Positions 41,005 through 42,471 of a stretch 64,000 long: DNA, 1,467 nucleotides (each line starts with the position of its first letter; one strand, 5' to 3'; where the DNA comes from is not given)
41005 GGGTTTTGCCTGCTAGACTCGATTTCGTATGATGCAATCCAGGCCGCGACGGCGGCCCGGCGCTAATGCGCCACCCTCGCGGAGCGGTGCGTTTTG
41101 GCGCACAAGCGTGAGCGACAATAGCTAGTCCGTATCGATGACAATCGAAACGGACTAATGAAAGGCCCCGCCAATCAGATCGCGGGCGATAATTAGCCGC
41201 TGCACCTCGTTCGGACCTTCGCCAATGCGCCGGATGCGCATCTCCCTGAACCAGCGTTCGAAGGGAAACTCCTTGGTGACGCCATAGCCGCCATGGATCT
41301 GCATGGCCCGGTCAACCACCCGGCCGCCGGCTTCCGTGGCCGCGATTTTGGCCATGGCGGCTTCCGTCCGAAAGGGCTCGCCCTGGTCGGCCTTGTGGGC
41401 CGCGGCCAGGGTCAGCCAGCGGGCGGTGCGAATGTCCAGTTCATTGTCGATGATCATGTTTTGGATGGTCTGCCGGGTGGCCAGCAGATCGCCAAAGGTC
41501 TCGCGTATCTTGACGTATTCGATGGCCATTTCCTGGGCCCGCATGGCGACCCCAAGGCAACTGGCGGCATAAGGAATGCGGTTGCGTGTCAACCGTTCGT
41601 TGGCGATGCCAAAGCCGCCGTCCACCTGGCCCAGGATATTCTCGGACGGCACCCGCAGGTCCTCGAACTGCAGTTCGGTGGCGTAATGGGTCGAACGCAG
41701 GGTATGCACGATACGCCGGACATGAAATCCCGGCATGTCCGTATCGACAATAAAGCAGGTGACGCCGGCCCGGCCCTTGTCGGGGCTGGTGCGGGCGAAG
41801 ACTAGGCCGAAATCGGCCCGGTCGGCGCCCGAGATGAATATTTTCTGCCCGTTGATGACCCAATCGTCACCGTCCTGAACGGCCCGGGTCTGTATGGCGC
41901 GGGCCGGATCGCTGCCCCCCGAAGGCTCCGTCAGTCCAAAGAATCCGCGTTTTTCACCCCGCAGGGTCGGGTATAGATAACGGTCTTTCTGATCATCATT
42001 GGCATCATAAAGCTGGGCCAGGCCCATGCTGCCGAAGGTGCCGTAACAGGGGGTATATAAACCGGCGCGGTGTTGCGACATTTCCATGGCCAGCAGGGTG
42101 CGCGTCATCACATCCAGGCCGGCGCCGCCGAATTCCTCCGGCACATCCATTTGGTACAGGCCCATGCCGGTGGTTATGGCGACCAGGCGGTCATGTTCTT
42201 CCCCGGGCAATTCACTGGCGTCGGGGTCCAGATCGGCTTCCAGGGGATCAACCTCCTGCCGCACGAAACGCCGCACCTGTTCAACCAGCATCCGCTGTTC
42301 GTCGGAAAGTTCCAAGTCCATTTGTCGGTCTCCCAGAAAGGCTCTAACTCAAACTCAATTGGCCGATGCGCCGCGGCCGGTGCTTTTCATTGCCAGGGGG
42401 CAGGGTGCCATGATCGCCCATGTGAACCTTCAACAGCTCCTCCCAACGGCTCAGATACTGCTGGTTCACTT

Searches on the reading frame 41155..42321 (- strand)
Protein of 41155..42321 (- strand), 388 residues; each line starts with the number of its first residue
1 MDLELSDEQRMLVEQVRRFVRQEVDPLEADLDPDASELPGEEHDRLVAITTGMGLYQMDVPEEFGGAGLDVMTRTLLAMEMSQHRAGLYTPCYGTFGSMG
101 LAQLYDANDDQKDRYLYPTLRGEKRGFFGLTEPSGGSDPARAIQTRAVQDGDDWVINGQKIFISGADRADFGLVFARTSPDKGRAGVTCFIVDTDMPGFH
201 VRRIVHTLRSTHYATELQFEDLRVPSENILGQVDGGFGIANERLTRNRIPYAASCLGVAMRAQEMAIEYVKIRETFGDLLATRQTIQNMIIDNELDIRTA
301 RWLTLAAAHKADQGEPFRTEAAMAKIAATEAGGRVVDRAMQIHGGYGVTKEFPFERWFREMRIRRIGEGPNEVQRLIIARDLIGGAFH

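Call 24: search_protein_families(library=pfam, proteins=[window:41155-42321:-], max_evalue=0.0001)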
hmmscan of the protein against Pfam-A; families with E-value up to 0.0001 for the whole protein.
window:41155-42321:- (388 aa): 4 families
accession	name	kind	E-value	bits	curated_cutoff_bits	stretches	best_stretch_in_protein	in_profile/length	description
PF00441.29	Acyl-CoA_dh_1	-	1.4e-43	149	22.4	1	235-382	2-149/150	Acyl-CoA dehydrogenase, C-terminal domain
PF02770.24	Acyl-CoA_dh_M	-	1.2e-23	83.5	33.3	1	128-221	2-96/97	Acyl-CoA dehydrogenase, middle domain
PF02771.21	Acyl-CoA_dh_N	-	9.6e-20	71.5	22.9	1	6-123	1-113/113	Acyl-CoA dehydrogenase, N-terminal domain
PF08028.16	Acyl-CoA_dh_2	-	5.6e-16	59.5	22.7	1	252-363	4-125/134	Acyl-CoA dehydrogenase, C-terminal domain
